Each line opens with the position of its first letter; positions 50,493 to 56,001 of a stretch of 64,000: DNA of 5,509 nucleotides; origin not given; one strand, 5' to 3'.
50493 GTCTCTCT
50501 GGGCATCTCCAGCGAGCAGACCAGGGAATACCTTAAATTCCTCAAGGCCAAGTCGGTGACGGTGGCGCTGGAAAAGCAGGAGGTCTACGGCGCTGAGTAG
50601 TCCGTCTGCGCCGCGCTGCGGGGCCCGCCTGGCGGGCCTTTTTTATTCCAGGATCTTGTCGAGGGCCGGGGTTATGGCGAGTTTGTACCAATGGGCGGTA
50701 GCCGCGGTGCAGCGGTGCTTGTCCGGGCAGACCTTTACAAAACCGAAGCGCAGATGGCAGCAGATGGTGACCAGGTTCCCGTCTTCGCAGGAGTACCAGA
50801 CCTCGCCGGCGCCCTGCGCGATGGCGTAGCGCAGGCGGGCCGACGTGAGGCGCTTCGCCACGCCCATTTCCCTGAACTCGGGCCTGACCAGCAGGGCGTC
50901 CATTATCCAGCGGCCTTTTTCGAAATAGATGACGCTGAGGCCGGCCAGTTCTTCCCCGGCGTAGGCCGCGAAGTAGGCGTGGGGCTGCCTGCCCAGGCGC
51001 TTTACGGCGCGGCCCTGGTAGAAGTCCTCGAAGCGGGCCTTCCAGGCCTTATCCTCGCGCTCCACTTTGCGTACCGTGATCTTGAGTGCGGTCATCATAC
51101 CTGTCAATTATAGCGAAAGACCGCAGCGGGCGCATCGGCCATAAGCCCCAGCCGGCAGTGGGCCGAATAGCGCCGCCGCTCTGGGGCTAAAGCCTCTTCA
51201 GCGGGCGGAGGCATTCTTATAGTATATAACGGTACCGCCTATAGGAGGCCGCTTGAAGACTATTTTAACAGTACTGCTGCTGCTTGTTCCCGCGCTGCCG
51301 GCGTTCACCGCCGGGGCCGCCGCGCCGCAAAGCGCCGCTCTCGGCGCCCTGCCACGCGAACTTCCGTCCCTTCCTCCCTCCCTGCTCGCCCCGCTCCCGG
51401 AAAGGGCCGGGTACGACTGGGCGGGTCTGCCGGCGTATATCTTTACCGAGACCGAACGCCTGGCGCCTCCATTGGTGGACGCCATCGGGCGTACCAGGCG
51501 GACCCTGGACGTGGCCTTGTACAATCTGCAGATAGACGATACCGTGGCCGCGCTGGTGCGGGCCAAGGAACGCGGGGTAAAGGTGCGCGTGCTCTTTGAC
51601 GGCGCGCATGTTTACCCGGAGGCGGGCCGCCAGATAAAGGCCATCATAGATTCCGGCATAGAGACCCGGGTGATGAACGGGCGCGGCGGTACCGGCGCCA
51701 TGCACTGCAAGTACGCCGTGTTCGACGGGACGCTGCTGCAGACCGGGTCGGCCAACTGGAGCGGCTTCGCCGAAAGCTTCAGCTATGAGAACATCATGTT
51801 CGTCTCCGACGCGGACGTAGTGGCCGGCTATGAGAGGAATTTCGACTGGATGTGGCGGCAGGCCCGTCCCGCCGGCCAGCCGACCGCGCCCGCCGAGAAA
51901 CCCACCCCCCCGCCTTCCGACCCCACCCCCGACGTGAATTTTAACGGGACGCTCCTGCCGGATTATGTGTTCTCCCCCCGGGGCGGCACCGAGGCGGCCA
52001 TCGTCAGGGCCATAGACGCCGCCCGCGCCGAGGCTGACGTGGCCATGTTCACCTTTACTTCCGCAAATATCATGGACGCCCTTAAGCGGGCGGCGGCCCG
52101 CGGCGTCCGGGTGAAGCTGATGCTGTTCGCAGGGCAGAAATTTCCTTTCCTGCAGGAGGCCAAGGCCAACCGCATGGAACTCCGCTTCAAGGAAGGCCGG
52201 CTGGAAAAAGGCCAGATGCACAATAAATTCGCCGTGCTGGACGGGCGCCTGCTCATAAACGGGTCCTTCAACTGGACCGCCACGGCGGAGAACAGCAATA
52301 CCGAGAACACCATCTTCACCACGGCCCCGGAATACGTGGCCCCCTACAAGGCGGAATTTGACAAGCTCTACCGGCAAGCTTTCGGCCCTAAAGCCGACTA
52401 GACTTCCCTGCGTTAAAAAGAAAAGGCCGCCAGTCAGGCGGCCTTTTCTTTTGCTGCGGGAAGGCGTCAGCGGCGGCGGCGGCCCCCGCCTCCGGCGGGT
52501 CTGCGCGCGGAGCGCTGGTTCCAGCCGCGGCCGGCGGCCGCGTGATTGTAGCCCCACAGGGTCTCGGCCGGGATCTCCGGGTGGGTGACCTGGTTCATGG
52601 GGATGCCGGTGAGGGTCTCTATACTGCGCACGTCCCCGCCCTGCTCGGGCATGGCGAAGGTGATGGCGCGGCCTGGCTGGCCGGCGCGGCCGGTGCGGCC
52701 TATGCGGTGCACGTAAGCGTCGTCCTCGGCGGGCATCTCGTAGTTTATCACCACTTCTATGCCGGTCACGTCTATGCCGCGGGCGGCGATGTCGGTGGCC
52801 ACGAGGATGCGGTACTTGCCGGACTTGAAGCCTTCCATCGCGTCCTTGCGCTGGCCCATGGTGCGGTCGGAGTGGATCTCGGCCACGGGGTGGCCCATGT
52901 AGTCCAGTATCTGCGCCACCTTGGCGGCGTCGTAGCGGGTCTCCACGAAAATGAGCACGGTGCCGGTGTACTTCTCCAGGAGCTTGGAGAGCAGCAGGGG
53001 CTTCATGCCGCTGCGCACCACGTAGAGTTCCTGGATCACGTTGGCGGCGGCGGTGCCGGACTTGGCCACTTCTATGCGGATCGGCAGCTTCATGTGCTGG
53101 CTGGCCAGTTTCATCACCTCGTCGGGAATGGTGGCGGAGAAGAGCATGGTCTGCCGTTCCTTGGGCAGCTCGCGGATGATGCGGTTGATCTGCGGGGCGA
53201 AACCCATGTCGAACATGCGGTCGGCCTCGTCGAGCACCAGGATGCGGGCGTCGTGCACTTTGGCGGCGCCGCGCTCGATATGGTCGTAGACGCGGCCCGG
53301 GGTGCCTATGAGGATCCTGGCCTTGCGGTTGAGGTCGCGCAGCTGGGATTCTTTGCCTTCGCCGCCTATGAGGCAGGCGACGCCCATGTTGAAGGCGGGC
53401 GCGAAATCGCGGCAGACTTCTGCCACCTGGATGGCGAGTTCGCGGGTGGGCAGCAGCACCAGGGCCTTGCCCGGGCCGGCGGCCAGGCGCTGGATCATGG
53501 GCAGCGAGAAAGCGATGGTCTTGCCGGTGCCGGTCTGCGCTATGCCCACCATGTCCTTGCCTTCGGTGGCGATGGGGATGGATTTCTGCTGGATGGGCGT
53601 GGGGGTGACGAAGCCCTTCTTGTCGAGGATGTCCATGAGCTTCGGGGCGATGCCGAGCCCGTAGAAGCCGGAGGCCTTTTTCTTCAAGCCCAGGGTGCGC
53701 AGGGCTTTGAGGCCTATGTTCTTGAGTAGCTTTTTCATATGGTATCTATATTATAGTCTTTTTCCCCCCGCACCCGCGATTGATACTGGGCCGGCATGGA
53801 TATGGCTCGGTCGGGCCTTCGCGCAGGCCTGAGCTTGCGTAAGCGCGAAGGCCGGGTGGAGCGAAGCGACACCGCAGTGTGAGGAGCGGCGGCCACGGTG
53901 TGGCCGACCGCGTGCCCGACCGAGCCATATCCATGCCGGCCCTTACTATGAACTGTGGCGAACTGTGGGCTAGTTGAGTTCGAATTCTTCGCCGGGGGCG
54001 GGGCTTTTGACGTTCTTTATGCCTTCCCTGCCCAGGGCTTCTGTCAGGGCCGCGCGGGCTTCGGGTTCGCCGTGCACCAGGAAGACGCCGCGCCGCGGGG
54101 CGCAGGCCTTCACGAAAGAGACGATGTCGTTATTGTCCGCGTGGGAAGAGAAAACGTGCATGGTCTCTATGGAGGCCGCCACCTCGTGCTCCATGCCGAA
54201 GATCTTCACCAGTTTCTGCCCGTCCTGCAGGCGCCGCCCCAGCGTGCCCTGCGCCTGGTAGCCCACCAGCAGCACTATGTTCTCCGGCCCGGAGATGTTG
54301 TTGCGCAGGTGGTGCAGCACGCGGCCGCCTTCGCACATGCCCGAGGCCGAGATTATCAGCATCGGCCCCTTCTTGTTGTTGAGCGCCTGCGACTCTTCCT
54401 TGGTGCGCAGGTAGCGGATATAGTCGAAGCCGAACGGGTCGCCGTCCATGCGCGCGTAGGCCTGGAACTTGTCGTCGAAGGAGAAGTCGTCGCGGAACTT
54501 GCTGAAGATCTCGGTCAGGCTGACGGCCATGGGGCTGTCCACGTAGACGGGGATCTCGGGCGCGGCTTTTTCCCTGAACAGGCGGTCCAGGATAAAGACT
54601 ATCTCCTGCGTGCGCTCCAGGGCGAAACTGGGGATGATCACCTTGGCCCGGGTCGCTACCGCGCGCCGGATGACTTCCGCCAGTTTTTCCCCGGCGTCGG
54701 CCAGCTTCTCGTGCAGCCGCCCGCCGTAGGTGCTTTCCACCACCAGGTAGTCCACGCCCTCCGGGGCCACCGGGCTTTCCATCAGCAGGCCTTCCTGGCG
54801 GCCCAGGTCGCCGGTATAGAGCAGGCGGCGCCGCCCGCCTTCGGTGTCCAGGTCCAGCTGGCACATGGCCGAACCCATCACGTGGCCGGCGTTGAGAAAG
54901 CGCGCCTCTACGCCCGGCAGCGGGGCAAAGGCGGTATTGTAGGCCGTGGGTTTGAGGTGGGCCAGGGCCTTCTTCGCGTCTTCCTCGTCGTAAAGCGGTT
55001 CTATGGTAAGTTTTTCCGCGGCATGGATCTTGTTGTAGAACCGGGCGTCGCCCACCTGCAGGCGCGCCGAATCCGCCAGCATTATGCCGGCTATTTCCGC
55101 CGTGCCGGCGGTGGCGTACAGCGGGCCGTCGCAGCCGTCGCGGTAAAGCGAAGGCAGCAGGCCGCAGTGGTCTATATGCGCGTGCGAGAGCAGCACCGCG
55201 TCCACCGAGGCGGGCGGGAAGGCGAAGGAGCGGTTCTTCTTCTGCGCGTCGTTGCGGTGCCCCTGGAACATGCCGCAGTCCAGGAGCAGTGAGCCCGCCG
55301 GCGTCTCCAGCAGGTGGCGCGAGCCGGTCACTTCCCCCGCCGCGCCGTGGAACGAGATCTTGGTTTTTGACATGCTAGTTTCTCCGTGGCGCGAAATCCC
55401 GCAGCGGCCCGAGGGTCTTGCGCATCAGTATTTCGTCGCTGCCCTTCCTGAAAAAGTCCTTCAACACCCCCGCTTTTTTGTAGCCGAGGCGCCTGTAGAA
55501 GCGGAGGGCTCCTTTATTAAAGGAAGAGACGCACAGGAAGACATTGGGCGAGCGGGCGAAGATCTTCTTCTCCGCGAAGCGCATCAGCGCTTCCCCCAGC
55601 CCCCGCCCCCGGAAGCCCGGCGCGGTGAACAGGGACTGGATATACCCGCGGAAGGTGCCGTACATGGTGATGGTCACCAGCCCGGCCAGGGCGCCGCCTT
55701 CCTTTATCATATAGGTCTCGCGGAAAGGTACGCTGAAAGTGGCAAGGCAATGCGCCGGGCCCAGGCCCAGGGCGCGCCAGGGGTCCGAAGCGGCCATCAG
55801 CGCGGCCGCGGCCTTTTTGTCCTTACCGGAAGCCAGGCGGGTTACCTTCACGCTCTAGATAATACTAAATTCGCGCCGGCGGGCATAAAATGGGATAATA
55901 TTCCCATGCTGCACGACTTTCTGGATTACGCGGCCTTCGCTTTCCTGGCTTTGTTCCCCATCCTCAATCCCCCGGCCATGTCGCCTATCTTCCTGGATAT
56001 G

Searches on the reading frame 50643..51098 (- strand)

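Call 78: search_protein_families(library=pfam, max_evalue=0.00001, proteins=[window:50643-51098:-])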
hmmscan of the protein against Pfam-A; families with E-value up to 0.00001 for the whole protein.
window:50643-51098:- (151 aa): 1 family
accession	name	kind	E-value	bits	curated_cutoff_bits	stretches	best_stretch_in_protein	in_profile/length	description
PF00583.31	Acetyltransf_1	-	2.6e-10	41.1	20.7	1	26-120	27-116/116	Acetyltransferase (GNAT) family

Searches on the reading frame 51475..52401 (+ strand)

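Call 78: search_protein_families(library=pfam, max_evalue=0.00001, proteins=[window:51475-52401:+])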
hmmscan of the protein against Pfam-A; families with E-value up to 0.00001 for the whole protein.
window:51475-52401:+ (308 aa): 3 families
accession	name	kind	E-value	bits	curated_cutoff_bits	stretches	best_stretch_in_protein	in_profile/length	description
PF13091.12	PLDc_2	-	1.7e-51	173.9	27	2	176-298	1-131/132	PLD-like domain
PF07894.18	SACK1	-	4.7e-08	33.4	21.4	0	178-301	132-271/274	Scaffolding anchor of CK1 domain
PF00614.28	PLDc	-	8.5e-07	29.2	21.9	0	246-268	3-25/28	Phospholipase D Active site motif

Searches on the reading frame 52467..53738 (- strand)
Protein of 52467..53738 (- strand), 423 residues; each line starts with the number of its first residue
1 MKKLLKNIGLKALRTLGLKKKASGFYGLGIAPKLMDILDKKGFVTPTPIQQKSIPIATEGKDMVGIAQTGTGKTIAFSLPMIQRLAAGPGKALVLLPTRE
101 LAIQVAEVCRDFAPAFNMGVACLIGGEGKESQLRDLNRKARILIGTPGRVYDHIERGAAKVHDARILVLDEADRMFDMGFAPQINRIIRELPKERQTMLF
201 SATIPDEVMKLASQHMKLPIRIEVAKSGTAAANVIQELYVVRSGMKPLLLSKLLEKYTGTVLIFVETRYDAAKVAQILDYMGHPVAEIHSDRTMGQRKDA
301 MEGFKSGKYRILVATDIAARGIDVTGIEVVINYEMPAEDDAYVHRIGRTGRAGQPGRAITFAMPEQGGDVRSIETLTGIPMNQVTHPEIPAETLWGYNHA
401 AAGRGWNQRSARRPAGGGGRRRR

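Call 44: search_protein_families(library=pfam, proteins=[window:52467-53738:-])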
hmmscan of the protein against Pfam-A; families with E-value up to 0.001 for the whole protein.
window:52467-53738:- (423 aa): 3 families
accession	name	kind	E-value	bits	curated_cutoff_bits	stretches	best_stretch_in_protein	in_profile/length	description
PF00270.35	DEAD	-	3e-50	170.6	26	1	47-210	1-166/167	DEAD/DEAH box helicase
PF00271.37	Helicase_C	-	1.6e-29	102.8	23.5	1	249-353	5-110/110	Helicase conserved C-terminal domain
PF04851.21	ResIII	-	3.1e-08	34.1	22.5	1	65-205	28-163/164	Type III restriction enzyme, res subunit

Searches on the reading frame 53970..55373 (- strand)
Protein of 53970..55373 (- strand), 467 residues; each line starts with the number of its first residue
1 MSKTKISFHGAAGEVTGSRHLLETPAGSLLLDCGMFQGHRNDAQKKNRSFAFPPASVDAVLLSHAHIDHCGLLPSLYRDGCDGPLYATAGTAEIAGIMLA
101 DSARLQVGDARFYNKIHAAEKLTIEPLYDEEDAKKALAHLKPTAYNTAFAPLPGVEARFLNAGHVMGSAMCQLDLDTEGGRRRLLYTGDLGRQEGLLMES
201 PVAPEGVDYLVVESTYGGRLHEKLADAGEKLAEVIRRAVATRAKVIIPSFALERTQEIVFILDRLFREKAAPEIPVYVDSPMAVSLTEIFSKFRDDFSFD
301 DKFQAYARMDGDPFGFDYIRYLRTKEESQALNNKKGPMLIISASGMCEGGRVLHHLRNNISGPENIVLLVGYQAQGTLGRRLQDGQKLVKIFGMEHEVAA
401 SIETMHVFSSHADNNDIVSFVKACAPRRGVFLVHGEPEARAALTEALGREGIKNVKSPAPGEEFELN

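Call 44: search_protein_families(library=pfam, proteins=[window:53970-55373:-])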
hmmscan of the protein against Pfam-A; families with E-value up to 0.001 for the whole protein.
window:53970-55373:- (467 aa): 5 families
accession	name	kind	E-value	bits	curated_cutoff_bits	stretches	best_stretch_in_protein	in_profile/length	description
PF10996.14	Beta-Casp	-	2.1e-39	135.2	27.7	1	255-382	1-120/120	Beta-Casp domain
PF07521.17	RMMBL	-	1e-14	54.7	21.6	1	396-454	2-60/63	Zn-dependent metallo-hydrolase RNA specificity domain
PF00753.33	Lactamase_B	-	7.9e-11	42.7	22.7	1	21-209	10-162/196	Metallo-beta-lactamase superfamily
PF12706.13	Lactamase_B_2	-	2.7e-09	37.4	27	1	53-215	27-165/200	Beta-lactamase superfamily domain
PF16661.11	Lactamase_B_6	-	2.3e-06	27.5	27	1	26-173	6-149/193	Metallo-beta-lactamase superfamily domain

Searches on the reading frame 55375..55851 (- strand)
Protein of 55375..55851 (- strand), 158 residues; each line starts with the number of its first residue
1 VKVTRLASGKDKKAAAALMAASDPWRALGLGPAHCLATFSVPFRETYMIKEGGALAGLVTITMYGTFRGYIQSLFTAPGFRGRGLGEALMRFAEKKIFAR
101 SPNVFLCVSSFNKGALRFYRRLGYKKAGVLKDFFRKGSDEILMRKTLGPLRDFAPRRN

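Call 78: search_protein_families(library=pfam, max_evalue=0.00001, proteins=[window:55375-55851:-])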
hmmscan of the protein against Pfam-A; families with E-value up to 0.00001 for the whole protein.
window:55375-55851:- (158 aa): 4 families
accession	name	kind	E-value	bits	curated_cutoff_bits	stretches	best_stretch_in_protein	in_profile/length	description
PF00583.31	Acetyltransf_1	-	6.6e-17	62.3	20.7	1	40-124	29-116/116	Acetyltransferase (GNAT) family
PF13508.13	Acetyltransf_7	-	2e-12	47.7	27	1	46-126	5-84/84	Acetyltransferase (GNAT) domain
PF13673.13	Acetyltransf_10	-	2.8e-10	40.7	23.6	1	47-146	34-127/128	Acetyltransferase (GNAT) domain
PF08445.16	FR47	-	1.4e-09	38.2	22.1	1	67-127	21-80/86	FR47-like protein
